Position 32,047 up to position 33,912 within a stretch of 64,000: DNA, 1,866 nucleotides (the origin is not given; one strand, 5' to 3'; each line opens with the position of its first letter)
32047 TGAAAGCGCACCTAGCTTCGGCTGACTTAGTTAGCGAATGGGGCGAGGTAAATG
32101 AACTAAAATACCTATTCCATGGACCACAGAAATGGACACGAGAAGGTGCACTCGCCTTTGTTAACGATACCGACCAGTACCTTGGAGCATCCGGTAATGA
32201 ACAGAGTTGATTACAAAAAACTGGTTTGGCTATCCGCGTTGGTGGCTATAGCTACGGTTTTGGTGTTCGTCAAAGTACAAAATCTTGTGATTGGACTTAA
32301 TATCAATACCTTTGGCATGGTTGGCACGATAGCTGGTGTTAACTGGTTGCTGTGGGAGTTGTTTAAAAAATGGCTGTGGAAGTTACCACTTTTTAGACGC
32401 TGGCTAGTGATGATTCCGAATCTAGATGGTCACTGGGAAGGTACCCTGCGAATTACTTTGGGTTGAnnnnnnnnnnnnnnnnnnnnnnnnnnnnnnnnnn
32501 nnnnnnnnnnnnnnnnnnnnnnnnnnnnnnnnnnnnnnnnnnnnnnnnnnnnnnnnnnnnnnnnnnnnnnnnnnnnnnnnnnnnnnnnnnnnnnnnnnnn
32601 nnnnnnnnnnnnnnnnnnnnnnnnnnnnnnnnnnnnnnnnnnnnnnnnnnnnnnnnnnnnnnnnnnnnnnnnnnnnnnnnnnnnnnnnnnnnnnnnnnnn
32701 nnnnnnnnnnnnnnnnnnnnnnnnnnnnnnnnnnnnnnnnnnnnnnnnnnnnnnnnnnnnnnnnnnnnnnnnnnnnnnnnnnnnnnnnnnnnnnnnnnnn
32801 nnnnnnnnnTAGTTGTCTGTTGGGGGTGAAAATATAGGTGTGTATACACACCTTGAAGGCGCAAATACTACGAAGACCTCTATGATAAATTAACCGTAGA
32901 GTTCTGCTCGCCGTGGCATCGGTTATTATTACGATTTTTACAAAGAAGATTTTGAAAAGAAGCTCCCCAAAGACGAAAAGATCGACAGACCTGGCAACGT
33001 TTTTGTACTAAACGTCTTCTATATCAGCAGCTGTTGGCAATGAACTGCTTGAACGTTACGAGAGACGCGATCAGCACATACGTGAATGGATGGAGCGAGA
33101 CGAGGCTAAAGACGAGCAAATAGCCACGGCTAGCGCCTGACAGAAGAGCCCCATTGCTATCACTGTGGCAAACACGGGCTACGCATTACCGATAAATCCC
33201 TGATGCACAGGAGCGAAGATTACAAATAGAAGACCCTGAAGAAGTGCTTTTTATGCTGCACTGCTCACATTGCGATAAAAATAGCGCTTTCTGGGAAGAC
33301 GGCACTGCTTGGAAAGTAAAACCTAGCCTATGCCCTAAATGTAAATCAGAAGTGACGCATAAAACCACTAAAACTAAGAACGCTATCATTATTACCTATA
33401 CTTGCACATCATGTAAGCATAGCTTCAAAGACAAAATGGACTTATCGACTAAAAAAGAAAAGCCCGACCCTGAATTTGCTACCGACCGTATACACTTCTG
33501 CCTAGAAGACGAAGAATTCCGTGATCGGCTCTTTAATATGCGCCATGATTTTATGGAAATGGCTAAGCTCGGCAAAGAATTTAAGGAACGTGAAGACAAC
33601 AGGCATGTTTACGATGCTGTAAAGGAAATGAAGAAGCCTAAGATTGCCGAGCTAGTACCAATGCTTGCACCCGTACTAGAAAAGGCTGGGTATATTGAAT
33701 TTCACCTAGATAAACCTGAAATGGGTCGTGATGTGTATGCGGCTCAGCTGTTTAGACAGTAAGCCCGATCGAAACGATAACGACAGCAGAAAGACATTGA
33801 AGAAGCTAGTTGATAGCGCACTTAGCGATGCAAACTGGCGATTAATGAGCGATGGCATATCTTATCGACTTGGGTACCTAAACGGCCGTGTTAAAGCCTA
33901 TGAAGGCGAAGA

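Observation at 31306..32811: Remnant of a minimal (type I-like) CBASS operon: CD-NTase overlapping a Cap15-like two-TM beta-barrel effector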

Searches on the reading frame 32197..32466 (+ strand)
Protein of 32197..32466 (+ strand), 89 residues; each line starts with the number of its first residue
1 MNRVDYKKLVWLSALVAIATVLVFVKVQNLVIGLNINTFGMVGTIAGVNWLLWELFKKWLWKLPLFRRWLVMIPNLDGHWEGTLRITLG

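Call 35: list_cluster_members(proteins=[window:32197-32466:+, window:32119-32466:+, window:31786-31962:+, window:30381-31148:+, window:27658-29640:+, window:34183-34602:-, window:11123-13318:+, window:40259-42166:-, window:29714-30094:+, window:27291-27755:+])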
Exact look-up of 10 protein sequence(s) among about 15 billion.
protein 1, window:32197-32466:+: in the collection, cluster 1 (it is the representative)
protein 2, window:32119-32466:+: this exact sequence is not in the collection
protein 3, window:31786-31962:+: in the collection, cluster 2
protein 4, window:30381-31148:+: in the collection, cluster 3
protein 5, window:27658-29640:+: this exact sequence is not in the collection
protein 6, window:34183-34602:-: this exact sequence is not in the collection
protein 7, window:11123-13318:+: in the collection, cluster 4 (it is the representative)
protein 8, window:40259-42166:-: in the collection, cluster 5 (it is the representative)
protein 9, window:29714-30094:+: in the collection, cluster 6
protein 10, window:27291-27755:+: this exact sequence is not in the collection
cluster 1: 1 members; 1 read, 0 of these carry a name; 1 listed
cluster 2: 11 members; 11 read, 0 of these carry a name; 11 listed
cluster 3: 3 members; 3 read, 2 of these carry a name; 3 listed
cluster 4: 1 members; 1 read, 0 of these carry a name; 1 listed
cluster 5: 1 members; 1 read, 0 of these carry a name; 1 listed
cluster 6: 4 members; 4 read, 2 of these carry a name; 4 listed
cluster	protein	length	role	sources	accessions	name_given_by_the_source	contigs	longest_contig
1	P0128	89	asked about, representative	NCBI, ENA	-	-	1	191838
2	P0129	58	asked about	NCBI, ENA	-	-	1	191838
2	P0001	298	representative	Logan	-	-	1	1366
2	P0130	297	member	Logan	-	-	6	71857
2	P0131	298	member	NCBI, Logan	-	-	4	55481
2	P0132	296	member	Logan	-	-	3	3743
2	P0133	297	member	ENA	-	-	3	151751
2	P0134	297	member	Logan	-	-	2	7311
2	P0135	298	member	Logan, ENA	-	-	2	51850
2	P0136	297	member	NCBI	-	-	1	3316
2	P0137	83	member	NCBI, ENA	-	-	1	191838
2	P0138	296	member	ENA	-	-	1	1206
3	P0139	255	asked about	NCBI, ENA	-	-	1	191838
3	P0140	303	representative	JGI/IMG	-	type I restriction enzyme M protein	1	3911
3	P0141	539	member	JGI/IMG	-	type I restriction enzyme M protein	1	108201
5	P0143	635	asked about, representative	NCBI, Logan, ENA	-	-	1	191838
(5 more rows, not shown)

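Call 36: find_encoding_contigs(protein=P0128, flank=3000, max_places=5)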
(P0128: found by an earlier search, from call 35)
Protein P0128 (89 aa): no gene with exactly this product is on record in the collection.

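Call 37: find_encoding_contigs(protein=P0143, flank=10000, max_places=6)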
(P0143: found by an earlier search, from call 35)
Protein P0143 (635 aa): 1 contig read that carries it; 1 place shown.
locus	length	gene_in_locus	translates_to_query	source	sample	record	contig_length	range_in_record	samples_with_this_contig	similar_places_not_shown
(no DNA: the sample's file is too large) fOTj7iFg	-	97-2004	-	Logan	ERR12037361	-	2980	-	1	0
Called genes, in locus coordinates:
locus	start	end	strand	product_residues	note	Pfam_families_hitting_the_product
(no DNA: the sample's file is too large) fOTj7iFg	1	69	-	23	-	?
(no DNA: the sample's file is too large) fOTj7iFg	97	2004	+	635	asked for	PF00664:ABC_membrane, PF00005:ABC_tran, PF02463:SMC_N (weak), PF13304:AAA_21 (faint)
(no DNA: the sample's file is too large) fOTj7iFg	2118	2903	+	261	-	-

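Call 38: find_encoding_contigs(protein=P0133, flank=10000, max_places=4)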
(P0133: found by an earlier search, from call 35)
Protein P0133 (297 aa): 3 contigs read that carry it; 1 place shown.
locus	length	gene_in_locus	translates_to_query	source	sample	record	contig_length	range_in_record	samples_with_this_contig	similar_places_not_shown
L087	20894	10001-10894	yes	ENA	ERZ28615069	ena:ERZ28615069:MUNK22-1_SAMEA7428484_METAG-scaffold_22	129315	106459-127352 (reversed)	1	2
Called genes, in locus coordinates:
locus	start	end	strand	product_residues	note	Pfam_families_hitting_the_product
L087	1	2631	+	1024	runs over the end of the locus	PF04313:HSDR_N, PF04851:ResIII, PF18766:SWI2_SNF2, PF22679:T1R_D3-like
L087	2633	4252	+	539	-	PF02384:N6_Mtase, PF05175:MTS (weak), PF07669:Eco57I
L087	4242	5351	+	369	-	PF01420:Methylase_S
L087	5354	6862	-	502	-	PF17289:Terminase_6C (weak)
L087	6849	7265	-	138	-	-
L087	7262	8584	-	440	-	PF02195:ParB_N, PF01555:N6_N4_Mtase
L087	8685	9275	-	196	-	-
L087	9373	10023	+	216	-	PF01726:LexA_DNA_bind, PF00717:Peptidase_S24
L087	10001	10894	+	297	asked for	PF26305:CD_NTase_C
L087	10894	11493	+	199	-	PF18153:Cap15_CD_rec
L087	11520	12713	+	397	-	-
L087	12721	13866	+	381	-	-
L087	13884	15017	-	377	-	-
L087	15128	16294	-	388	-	-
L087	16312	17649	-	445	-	PF00239:Resolvase, PF07508:Recombinase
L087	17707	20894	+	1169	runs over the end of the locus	PF09565:RE_NgoFVII (faint), PF13091:PLDc_2 (weak), PF13872:AAA_34 (weak), PF00176:SNF2-rel_dom (weak), PF00270:DEAD (weak), PF04851:ResIII, PF00176:SNF2-rel_dom, PF00271:Helicase_C, +1 more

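Call 39: find_encoding_contigs(protein=P0130, flank=10000, max_places=6)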
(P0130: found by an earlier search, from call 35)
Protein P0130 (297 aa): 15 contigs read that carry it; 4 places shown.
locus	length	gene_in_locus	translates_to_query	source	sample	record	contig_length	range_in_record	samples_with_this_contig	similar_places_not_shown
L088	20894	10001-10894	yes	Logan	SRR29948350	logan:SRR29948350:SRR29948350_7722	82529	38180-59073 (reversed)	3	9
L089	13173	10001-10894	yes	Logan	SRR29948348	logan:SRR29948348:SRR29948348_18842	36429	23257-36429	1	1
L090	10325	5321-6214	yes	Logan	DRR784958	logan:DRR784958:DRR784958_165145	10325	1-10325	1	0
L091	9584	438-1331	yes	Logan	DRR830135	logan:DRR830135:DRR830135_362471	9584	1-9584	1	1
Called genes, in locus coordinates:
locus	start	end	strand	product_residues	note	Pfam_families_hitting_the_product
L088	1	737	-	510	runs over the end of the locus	PF17289:Terminase_6C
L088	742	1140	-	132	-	-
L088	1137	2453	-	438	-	PF02195:ParB_N, PF01555:N6_N4_Mtase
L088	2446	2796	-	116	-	-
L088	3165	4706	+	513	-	PF12161:HsdM_N, PF02384:N6_Mtase, PF05175:MTS (weak), PF01170:UPF0020 (weak)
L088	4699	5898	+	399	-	PF01420:Methylase_S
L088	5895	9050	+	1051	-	PF04313:HSDR_N, PF04851:ResIII, PF18766:SWI2_SNF2, PF22679:T1R_D3-like, PF11867:T1RH-like_C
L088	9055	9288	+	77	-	PF09397:FtsK_gamma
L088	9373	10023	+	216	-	PF01726:LexA_DNA_bind, PF00717:Peptidase_S24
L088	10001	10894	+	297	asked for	PF26305:CD_NTase_C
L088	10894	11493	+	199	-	PF18153:Cap15_CD_rec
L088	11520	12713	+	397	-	-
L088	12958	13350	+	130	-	-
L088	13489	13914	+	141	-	PF19850:DUF6325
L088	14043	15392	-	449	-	PF00781:DAGK_cat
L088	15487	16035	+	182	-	PF09419:PGP_phosphatase, PF00702:Hydrolase, PF13419:HAD_2 (weak), PF13242:Hydrolase_like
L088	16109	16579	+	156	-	PF06983:3-dmu-9_3-mt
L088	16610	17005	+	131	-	PF00903:Glyoxalase (weak), PF18029:Glyoxalase_6 (weak)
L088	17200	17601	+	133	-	PF23636:DUF7144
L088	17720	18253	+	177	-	-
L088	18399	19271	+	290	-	PF00005:ABC_tran, PF13304:AAA_21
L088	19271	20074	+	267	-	PF12679:ABC2_membrane_2, PF12730:ABC2_membrane_4 (weak), PF12698:ABC2_membrane_3 (weak), PF10920:DUF2705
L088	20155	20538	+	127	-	-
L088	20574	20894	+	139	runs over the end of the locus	PF19850:DUF6325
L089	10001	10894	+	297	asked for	PF26305:CD_NTase_C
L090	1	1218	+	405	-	?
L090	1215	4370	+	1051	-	PF04313:HSDR_N, PF04851:ResIII, PF18766:SWI2_SNF2, PF22679:T1R_D3-like, PF11867:T1RH-like_C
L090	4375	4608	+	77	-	PF09397:FtsK_gamma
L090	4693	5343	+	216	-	PF01726:LexA_DNA_bind, PF00717:Peptidase_S24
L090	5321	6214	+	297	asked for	PF26305:CD_NTase_C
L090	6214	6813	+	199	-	PF18153:Cap15_CD_rec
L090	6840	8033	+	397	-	-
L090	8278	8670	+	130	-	-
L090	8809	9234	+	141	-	PF19850:DUF6325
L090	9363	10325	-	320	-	?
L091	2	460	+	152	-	?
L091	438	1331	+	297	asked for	PF26305:CD_NTase_C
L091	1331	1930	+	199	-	PF18153:Cap15_CD_rec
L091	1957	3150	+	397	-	-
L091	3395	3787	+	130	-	-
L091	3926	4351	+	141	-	PF19850:DUF6325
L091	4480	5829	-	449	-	PF00781:DAGK_cat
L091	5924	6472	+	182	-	PF09419:PGP_phosphatase, PF00702:Hydrolase, PF13419:HAD_2 (weak), PF13242:Hydrolase_like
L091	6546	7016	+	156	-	PF06983:3-dmu-9_3-mt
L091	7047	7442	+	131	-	PF00903:Glyoxalase (weak), PF18029:Glyoxalase_6 (weak)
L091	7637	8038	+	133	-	PF23636:DUF7144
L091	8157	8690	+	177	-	-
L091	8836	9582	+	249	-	?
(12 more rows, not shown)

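Call 48: search_protein_families(library=phrogs, max_evalue=0.001, proteins=[L087:9373-10023:+, L087:11520-12713:+, L087:12721-13866:+, L087:13884-15017:-, L087:15128-16294:-, L087:16312-17649:-, L087:5354-6862:-, L087:6849-7265:-, L087:7262-8584:-, L087:8685-9275:-])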
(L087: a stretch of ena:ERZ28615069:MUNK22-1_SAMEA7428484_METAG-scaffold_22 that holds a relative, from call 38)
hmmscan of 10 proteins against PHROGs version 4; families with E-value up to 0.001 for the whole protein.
L087:9373-10023:+ (216 aa): 7 families
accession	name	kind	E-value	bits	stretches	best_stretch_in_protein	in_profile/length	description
phrog_4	-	transcription regulation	3.7e-20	73.3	1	60-208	204-342/400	transcriptional repressor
phrog_811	-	DNA, RNA and nucleotide metabolism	4.4e-16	59.7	1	79-201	10-131/140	UmuD-like protein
phrog_3502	-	unknown function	3.4e-11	44.3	1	3-75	43-115/131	-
phrog_8558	-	unknown function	2.1e-08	35.4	1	114-201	17-107/114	-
phrog_362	-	transcription regulation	1.1e-07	33.1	1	8-76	3-71/106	transcriptional repressor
phrog_24920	-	unknown function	1.9e-07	32.1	1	9-97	4-92/125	-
phrog_6201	-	transcription regulation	0.00016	22.5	1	110-191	18-100/121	CI-like repressor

L087:11520-12713:+ (397 aa): 1 family
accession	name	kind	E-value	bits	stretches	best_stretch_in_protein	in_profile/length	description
phrog_1305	-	DNA, RNA and nucleotide metabolism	6.8e-05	23.4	0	159-206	15-71/226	DNA binding protein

L087:12721-13866:+ (381 aa): 0 families

L087:13884-15017:- (377 aa): 2 families
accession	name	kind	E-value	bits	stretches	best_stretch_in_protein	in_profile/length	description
phrog_1358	-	moron, auxiliary metabolic gene and host takeover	7.4e-05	21.4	1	172-205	606-639/1382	FtsK/SpoIIIE-like protein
phrog_3551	-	moron, auxiliary metabolic gene and host takeover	0.00083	18.4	0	162-272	429-537/758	FtsK/SpoIIIE-like protein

L087:15128-16294:- (388 aa): 0 families

L087:16312-17649:- (445 aa): 2 families
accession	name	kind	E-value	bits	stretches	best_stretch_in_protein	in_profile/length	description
phrog_95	-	integration and excision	1.3e-60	206.7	1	27-381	85-447/651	integrase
phrog_125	-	DNA, RNA and nucleotide metabolism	2e-20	74.4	1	30-285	20-233/254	DNA invertase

L087:5354-6862:- (502 aa): 5 families
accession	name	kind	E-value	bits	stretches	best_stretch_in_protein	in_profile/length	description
phrog_38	-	head and packaging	4.8e-76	258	1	14-477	257-714/760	terminase large subunit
phrog_5573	-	head and packaging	2.8e-11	44.3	1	246-464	25-232/250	terminase large subunit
phrog_14112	-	unknown function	4.2e-11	43.8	1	64-196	109-242/247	-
phrog_4758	-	head and packaging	1.8e-06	28.5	1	29-225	24-219/243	terminase large subunit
phrog_17672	-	head and packaging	1.5e-05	25.1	1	59-189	67-195/395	terminase large subunit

L087:6849-7265:- (138 aa): 6 families
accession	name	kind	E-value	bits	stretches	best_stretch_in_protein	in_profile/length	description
phrog_4044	-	head and packaging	5.5e-10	40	1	6-58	26-78/180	terminase small subunit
phrog_309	-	head and packaging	1.1e-09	39.8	1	30-130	167-291/319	terminase small subunit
phrog_4102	-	head and packaging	7e-08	33.8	1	7-109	17-129/166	terminase small subunit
phrog_1482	-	head and packaging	3.3e-07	31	1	25-100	36-100/147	terminase small subunit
phrog_157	-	integration and excision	9e-05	22.7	1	6-54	202-256/580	transposase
phrog_2538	-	head and packaging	0.00057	21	0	6-74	5-72/129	terminase small subunit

L087:7262-8584:- (440 aa): 28 families (the best 25 are shown)
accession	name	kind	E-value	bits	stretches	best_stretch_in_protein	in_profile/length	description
phrog_498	-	other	9.8e-82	276.4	1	4-435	32-427/633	DNA methyltransferase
phrog_620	-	DNA, RNA and nucleotide metabolism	2.7e-35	123.4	1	1-150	3-157/217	ParB-like partition protein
phrog_67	-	other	4.6e-27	96.4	1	152-433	112-348/743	DNA methyltransferase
phrog_8071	-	DNA, RNA and nucleotide metabolism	6.8e-26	92.4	1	1-200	1-205/389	ParB-like partition protein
phrog_9353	-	unknown function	1e-22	82.2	1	8-133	12-141/245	-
phrog_940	-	DNA, RNA and nucleotide metabolism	5.9e-20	72.8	1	4-128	3-124/388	nuclease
phrog_723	-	DNA, RNA and nucleotide metabolism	8.7e-20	72.5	1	2-147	8-158/223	ParB-like partition protein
phrog_3008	-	other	1.9e-17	64.3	1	307-434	103-217/244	DNA methyltransferase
phrog_15396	-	DNA, RNA and nucleotide metabolism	2.4e-15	58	1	4-130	1-131/258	ParB-like partition nuclease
phrog_930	-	DNA, RNA and nucleotide metabolism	1.6e-13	52.1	1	1-129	1-132/223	ParB-like partition protein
phrog_5475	-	unknown function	8e-13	49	1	7-87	3-77/458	-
phrog_18056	-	DNA, RNA and nucleotide metabolism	2.4e-12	47.5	1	6-146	2-132/387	ParB-like partition nuclease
phrog_26387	-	DNA, RNA and nucleotide metabolism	9.4e-12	45.9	1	4-106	7-112/252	ParB-like partition nuclease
phrog_23085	-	unknown function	1.4e-11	45.2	1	347-430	25-107/138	-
phrog_4715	-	DNA, RNA and nucleotide metabolism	4.4e-11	42.9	1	6-110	146-251/630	ParB-like partition protein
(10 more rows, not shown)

L087:8685-9275:- (196 aa): 0 families

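Call 68: search_protein_families(library=pfam, max_evalue=0.01, proteins=[L087:9373-10023:+, L087:10001-10894:+, L087:10894-11493:+, L087:11520-12713:+, L087:12721-13866:+, L087:8685-9275:-])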
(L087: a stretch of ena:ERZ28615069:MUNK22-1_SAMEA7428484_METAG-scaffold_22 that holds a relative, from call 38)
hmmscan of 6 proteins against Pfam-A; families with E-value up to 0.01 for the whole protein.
L087:9373-10023:+ (216 aa): 2 families
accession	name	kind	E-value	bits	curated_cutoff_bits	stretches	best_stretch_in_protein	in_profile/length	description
PF00717.28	Peptidase_S24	-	3.4e-23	82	23.3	1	82-199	1-116/116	Peptidase S24-like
PF01726.22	LexA_DNA_bind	-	9.7e-10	38.5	23.7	1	7-69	2-64/65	LexA DNA binding domain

L087:10001-10894:+ (297 aa): 2 families
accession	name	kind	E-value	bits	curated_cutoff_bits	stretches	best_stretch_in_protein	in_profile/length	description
PF18144.7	SMODS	-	0.00051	20.7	26.5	1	13-71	15-74/164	Second Messenger Oligonucleotide or Dinucleotide Synthetase domain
PF01909.29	NTP_transf_2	-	0.0066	17.3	21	0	38-74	13-44/93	Nucleotidyltransferase domain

L087:10894-11493:+ (199 aa): 1 family
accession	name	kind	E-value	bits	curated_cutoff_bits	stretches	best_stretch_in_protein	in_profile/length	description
PF18153.7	Cap15_CD_rec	-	2.1e-23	83.4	31.2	1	71-196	1-122/122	Cap15, cyclic dinucleotide receptor domain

L087:11520-12713:+ (397 aa): 2 families
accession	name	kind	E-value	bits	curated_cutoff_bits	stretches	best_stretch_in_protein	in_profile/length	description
PF09723.15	Zn_ribbon_8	-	5.2e-05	23.6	34.4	0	139-171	7-37/41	Zinc ribbon domain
PF15616.11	TerY_C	-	0.00023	21.7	28.4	1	46-151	21-116/129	TerY-C metal binding domain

L087:12721-13866:+ (381 aa): 0 families

L087:8685-9275:- (196 aa): 0 families

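Call 69: search_protein_families(library=padloc, max_evalue=0.01, proteins=[L087:9373-10023:+, L087:11520-12713:+, L087:12721-13866:+, L087:8685-9275:-, L087:13884-15017:-, L087:15128-16294:-])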
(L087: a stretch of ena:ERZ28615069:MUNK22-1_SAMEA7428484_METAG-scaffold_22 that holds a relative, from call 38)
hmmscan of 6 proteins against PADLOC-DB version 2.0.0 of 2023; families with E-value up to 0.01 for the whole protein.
L087:9373-10023:+ (216 aa): 0 families

L087:11520-12713:+ (397 aa): 0 families

L087:12721-13866:+ (381 aa): 0 families

L087:8685-9275:- (196 aa): 0 families

L087:13884-15017:- (377 aa): 3 families
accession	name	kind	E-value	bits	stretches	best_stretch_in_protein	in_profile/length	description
PDLC04140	mad8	-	3.7e-06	24.7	1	160-244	18-82/314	mads_8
PDLC02806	SspH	-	0.00042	15.9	1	173-224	1541-1593/1766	SspH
PDLC04547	PDC-M26A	-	0.0086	12.6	0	165-190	328-353/724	-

L087:15128-16294:- (388 aa): 0 families

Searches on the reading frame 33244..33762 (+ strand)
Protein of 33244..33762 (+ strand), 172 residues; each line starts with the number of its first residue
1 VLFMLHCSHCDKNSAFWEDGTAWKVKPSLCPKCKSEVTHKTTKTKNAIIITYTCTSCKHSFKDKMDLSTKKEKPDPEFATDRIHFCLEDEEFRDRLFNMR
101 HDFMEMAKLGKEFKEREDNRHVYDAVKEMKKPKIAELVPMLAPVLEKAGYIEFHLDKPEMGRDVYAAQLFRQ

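Call 26: search_protein_families(library=pfam, max_evalue=0.1, proteins=[window:33244-33762:+])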
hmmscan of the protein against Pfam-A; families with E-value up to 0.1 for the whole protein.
window:33244-33762:+ (172 aa): 11 families
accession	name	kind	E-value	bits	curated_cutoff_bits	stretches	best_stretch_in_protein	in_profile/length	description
PF09723.15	Zn_ribbon_8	-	0.00011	22.5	34.4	0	6-38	7-37/41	Zinc ribbon domain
PF12760.12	Zn_ribbon_IS1595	-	0.0056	17.1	25.4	1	23-59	15-45/46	Transposase zinc-ribbon domain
PF04828.22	GFA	-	0.0076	16.8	24.3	1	13-68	57-112/115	Glutathione-dependent formaldehyde-activating enzyme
PF24042.1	DUF7351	-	0.013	15.7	31.2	1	24-71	63-114/177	Domain of unknown function (DUF7351)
PF23470.1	Zn_ribbon_PF0610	-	0.031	14.5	26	1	27-36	18-27/39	PF0610 rubredoxin-like zinc beta-ribbon domain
PF23451.1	Zn_ribbon_PaaD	-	0.045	13.8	27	1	20-62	10-50/53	PaaD zinc beta ribbon domain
PF08274.17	Zn_Ribbon_YjdM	-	0.057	13.9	30.8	1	30-59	5-27/30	PhnA Zinc-Ribbon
PF19769.4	CPxCG_zf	-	0.059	13.6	27.2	1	30-68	1-40/183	CPxCG-related zinc finger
PF14311.12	DUF4379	-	0.084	13.5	24.5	0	10-35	30-55/56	Probable Treble clef zinc finger domain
PF23549.1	Zn_ribbon_GRF_2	-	0.087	13.1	27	1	27-47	1-21/45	GRF-like zinc ribbon domain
PF06044.18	DpnI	-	0.087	12.9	26.7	0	22-68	26-70/183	Dam-replacing family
